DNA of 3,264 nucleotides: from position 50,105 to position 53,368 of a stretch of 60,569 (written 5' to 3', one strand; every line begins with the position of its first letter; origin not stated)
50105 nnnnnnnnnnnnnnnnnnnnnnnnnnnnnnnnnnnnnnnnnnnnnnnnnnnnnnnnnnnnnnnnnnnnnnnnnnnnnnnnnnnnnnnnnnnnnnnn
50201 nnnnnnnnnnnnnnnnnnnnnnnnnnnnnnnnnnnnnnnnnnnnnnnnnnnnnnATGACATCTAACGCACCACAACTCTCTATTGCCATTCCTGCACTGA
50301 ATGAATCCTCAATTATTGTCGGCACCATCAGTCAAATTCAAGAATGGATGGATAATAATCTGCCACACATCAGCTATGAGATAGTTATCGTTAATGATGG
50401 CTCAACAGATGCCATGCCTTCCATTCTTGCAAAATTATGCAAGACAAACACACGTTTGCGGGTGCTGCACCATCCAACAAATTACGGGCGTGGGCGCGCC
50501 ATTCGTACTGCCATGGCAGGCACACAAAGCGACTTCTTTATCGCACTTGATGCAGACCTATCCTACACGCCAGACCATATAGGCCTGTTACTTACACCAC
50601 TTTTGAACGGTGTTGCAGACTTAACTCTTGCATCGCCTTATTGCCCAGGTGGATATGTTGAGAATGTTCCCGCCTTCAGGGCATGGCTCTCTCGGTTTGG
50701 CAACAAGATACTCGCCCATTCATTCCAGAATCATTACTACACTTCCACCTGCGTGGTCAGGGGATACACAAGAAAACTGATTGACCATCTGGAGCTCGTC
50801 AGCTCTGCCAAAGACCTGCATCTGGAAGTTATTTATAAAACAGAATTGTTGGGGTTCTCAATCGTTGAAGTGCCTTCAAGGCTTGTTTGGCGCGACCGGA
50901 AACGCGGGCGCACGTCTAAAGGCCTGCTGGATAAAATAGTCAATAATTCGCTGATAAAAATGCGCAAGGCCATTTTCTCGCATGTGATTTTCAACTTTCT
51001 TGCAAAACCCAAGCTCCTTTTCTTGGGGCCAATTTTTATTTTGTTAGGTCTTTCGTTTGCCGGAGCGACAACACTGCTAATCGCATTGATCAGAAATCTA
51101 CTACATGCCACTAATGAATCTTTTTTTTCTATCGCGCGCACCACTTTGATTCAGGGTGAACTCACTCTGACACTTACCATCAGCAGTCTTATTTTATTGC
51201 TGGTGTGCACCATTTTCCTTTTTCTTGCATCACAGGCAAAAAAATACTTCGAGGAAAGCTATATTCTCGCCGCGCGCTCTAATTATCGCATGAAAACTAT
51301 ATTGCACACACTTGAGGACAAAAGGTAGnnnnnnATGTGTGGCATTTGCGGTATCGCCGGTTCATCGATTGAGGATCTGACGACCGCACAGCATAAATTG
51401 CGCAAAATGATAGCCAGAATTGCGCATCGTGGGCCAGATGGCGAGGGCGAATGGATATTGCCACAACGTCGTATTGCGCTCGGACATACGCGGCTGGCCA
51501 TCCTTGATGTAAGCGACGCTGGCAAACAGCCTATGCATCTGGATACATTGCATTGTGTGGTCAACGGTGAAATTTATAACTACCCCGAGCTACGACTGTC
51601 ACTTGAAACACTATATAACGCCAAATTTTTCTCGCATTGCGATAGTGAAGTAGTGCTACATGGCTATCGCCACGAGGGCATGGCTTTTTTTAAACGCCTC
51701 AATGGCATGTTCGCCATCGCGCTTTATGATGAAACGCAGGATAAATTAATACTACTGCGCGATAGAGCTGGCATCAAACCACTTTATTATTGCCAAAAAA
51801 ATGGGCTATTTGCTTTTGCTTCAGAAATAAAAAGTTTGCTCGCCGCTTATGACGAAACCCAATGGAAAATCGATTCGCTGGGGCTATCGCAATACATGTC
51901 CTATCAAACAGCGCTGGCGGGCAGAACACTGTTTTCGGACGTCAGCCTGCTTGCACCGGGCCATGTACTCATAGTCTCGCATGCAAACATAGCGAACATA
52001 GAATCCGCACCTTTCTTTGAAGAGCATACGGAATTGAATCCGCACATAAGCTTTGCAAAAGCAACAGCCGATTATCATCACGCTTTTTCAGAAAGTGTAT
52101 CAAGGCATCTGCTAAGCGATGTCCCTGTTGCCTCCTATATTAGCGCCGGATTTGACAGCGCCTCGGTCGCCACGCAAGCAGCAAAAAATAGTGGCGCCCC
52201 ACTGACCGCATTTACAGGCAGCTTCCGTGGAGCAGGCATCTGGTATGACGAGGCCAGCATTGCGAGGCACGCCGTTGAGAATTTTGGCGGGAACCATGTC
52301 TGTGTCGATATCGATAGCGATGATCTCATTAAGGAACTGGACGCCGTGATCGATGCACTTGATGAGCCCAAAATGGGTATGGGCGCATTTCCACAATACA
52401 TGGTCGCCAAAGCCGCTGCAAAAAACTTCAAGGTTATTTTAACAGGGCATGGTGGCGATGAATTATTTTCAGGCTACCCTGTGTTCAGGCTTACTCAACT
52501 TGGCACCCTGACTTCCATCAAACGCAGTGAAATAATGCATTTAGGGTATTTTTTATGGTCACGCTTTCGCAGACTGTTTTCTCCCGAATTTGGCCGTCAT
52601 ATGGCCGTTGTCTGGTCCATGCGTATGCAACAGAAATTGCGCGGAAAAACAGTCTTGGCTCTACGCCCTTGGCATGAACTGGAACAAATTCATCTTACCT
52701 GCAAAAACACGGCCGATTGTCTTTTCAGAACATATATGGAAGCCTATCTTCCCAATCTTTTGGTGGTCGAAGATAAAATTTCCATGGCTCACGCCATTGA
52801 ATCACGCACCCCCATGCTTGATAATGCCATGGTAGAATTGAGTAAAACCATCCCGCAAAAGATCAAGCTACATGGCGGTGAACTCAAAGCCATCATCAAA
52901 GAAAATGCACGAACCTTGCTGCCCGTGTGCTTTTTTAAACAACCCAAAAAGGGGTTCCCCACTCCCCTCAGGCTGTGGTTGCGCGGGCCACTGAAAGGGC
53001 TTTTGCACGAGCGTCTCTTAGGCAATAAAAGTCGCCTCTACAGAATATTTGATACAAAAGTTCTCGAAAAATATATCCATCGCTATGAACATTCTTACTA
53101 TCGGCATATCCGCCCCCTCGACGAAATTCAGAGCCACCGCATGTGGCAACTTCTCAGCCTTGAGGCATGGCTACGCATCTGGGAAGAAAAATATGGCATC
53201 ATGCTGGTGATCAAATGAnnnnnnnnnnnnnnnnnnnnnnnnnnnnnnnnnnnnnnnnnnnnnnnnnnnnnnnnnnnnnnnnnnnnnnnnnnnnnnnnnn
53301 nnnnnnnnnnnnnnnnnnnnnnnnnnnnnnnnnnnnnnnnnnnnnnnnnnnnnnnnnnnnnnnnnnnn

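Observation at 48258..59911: AT-rich, translationally coupled glycan locus with Arn/Lgm/Flm-like logic plus unusual tailoring enzymes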

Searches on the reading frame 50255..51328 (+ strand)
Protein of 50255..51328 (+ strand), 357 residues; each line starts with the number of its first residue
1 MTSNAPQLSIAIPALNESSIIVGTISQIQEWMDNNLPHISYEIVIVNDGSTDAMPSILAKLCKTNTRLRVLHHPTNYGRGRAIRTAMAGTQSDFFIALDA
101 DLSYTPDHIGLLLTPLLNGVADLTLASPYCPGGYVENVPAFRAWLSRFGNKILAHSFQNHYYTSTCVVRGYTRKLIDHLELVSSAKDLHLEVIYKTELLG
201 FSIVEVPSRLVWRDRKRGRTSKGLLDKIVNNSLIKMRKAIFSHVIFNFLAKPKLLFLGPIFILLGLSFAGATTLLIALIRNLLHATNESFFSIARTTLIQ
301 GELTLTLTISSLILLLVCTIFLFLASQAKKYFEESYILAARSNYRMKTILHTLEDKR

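Call 5: search_protein_families(library=pfam, proteins=[window:50255-51328:+], max_evalue=0.01)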
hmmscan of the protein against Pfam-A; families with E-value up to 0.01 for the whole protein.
window:50255-51328:+ (357 aa): 3 families
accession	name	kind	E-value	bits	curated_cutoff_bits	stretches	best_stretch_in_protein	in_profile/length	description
PF00535.33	Glycos_transf_2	-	1.3e-26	93.9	23.3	1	9-178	1-166/168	Glycosyl transferase family 2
PF10111.15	Glyco_tranf_2_2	-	3.4e-05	23.9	27.3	1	16-109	10-99/276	Glycosyltransferase like family 2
PF13704.12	Glyco_tranf_2_4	-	0.0023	18.8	27.5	1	28-101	7-81/98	Glycosyl transferase family 2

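Call 6: search_protein_families(library=ncbifam, proteins=[window:50255-51328:+], max_evalue=0.01)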
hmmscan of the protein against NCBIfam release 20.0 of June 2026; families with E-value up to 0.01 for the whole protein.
window:50255-51328:+ (357 aa): 20 families
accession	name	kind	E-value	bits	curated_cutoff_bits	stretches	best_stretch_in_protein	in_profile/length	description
TIGR03937.1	PgaC_IcaA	equivalog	1.5e-15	57.1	422.3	1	3-108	42-142/407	poly-beta-1,6-N-acetyl-D-glucosamine synthase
TIGR04182.1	glyco_TIGR04182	equivalog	2.3e-13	50.2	325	1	9-246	3-220/293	S-layer glycoprotein N-glycosyltransferase AglJ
NF047588.1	GlcsyltransPgfSStrep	equivalog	3.3e-13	49.5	500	1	7-117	2-111/308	glycosyltransferase PgfS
NF007986.1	PRK10714.1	equivalog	9.7e-11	41.2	529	1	7-178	7-171/316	undecaprenyl-phosphate 4-deoxy-4-formamido-L-arabinose transferase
NF058614.1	PPMAGASynPpgS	equivalog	2.8e-10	40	370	1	10-219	4-205/226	polyprenyl-phospho-N-acetylgalactosaminyl synthase PpgS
NF010496.0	PRK13915.1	equivalog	4.9e-10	39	262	1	7-118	32-144/307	glucosyl-3-phosphoglycerate synthase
NF041875.1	EPS_EpsD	equivalog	7.8e-10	38.7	370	1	8-151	1-138/325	exopolysaccharide biosynthesis glycosyltransferase EpsD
NF047683.1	TeichurnBiosyTuaG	equivalog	1.9e-09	37.5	400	1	1-109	1-104/252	teichuronic acid biosynthesis protein TuaG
TIGR04283.1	glyco_like_mftF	equivalog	2.6e-08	33.7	182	1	8-106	1-87/221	TIGR04283 family arsenosugar biosynthesis glycosyltransferase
NF007482.0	PRK10073.1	equivalog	8.8e-08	31.5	423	1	1-114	1-108/334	glycosyltransferase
NF041391.1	DPhHxTase_Halo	equivalog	1.9e-06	27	375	1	15-215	4-186/213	dolichyl-phosphate hexose transferase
TIGR03111.1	glyc2_xrt_Gpos1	hypoth_equivalog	4.6e-06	25.7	363.95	1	3-109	46-149/439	TIGR03111 family XrtG-associated glycosyltransferase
TIGR03965.1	mycofact_glyco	equivalog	5.1e-05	22.3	280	1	5-115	73-178/467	mycofactocin biosynthesis glycosyltransferase MftF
NF038302.1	EPS_HpsE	equivalog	0.00018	20.6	300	1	7-103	2-98/307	hormogonium polysaccharide biosynthesis glycosyltransferase HpsE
NF045692.1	OglycostaseCruG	equivalog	0.00055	19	600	1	7-113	42-149/386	2'-O-glycosyltransferase CruG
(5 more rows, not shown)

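Call 67: search_solved_structures(query=window:50255-51328:+, max_evalue=0.001)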
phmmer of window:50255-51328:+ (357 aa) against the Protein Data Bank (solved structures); distinct sequences matched with E-value up to 0.001: 17.
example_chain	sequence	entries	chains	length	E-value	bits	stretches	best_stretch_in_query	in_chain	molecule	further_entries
5mlz_A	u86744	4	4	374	5.8e-14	55.4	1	7-148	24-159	Dolichol monophosphate mannose synthase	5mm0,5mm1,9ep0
5eke_A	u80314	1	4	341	7.7e-08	35.2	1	6-119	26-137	Uncharacterized glycosyltransferase sll0501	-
5ekp_C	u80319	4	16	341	8.5e-08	35.1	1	6-114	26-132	Uncharacterized glycosyltransferase sll0501 | Glycosyltransferase sll0501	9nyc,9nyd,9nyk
9nye_A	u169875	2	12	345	8.7e-08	35.1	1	6-114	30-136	Glycosyltransferase sll0501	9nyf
6p61_A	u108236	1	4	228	1.9e-07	33.9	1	4-112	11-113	Glycosyltransferase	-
9hwj_A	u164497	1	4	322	1.7e-06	30.9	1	7-178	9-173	Undecaprenyl-phosphate 4-deoxy-4-formamido-L-arabinose transferase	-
4y6n_A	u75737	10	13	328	2.5e-06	30.3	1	7-121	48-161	Glucosyl-3-phosphoglycerate synthase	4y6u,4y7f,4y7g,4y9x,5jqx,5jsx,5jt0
3e25_A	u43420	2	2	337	2.6e-06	30.2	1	7-121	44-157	Putative uncharacterized protein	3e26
4ddz_A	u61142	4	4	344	2.7e-06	30.2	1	7-121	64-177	GLUCOSYL-3-PHOSPHOGLYCERATE SYNTHASE (GpgS) | Glucosyl-3-phosphoglycerate synthase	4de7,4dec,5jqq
9bhc_C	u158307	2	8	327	3.2e-06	29.9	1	7-177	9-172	Undecaprenyl-phosphate 4-deoxy-4-formamido-L-arabinose transferase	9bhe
8vxh_A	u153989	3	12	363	4.2e-06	29.5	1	7-177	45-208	Undecaprenyl-phosphate 4-deoxy-4-formamido-L-arabinose transferase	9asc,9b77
2z87_A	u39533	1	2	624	7.4e-06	28.7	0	4-130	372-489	Chondroitin synthase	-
2z86_A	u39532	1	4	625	7.5e-06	28.7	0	4-130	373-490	Chondroitin synthase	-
6yv7_B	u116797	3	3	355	1.9e-05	27.3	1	5-105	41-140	Glycosyl transferase, family 2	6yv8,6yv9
6yv7_A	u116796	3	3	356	2e-05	27.3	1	5-105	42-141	Glycosyl transferase, family 2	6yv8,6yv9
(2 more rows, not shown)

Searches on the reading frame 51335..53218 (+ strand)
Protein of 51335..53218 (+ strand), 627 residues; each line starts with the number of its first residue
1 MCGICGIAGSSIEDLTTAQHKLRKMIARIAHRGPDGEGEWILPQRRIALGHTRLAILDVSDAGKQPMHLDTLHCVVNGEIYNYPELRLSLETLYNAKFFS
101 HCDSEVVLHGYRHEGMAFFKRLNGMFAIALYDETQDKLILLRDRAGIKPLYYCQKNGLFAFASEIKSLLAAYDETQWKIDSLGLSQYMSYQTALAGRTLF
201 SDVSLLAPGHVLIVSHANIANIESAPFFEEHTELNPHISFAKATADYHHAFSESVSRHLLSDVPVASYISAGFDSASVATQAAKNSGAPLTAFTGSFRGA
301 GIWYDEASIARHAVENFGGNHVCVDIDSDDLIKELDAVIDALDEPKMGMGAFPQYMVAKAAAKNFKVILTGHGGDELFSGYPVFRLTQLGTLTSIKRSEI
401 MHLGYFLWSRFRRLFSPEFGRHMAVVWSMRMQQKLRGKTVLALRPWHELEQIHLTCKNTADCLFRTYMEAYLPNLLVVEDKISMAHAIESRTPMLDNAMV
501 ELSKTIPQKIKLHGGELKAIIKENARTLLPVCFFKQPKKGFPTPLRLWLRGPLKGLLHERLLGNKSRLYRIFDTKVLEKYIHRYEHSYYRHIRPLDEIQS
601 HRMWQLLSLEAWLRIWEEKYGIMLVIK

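Call 5: search_protein_families(library=pfam, proteins=[window:51335-53218:+], max_evalue=0.01)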
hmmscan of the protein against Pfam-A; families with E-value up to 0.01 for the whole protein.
window:51335-53218:+ (627 aa): 3 families
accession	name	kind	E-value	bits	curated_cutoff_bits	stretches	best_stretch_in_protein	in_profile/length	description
PF00733.27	Asn_synthase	-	6e-67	227.2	21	1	248-614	3-354/354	Asparagine synthase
PF13537.11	GATase_7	-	5.4e-40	136.7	25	1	51-170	1-123/123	Glutamine amidotransferase domain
PF13522.11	GATase_6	-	6.4e-36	123.7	27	1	34-164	1-130/130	Glutamine amidotransferase domain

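Call 6: search_protein_families(library=ncbifam, proteins=[window:51335-53218:+], max_evalue=0.01)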
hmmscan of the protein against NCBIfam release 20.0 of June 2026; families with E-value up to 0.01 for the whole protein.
window:51335-53218:+ (627 aa): 9 families
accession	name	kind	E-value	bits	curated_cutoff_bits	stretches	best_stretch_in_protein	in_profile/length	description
TIGR01536.1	asn_synth_AEB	equivalog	2.4e-119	399.7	267.1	1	2-541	1-517/517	asparagine synthase (glutamine-hydrolyzing)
TIGR03108.1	eps_aminotran_1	hypoth_equivalog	8.9e-105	351.7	816.9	2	1-388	1-381/628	XrtA/PEP-CTERM system amidotransferase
TIGR03104.1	trio_amidotrans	equivalog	2.5e-96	323.2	570.1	2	1-384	1-383/589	N-acetylglutaminylglutamine amidotransferase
NF006949.0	PRK09431.1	equivalog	6e-71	239.6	499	2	1-385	1-362/554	asparagine synthase B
NF033535.1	lass_lactam_cya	exception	2.1e-60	205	525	2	1-388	1-385/668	lasso peptide isopeptide bond-forming cyclase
NF033561.1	macrolact_Ik_Al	subfamily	4.9e-20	71.7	300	1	131-540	86-491/561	albusnodin/ikarugamycin family macrolactam cyclase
TIGR01134.1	purF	equivalog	2.3e-07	30.5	350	1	46-168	65-199/432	amidophosphoribosyltransferase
NF001484.0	PRK00331.1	subfamily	4.6e-07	28.6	381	1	44-173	64-203/601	isomerizing glutamine--fructose-6-phosphate transaminase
TIGR01135.1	glmS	equivalog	1.1e-06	27.4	418.05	1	45-174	64-203/607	glutamine--fructose-6-phosphate transaminase (isomerizing)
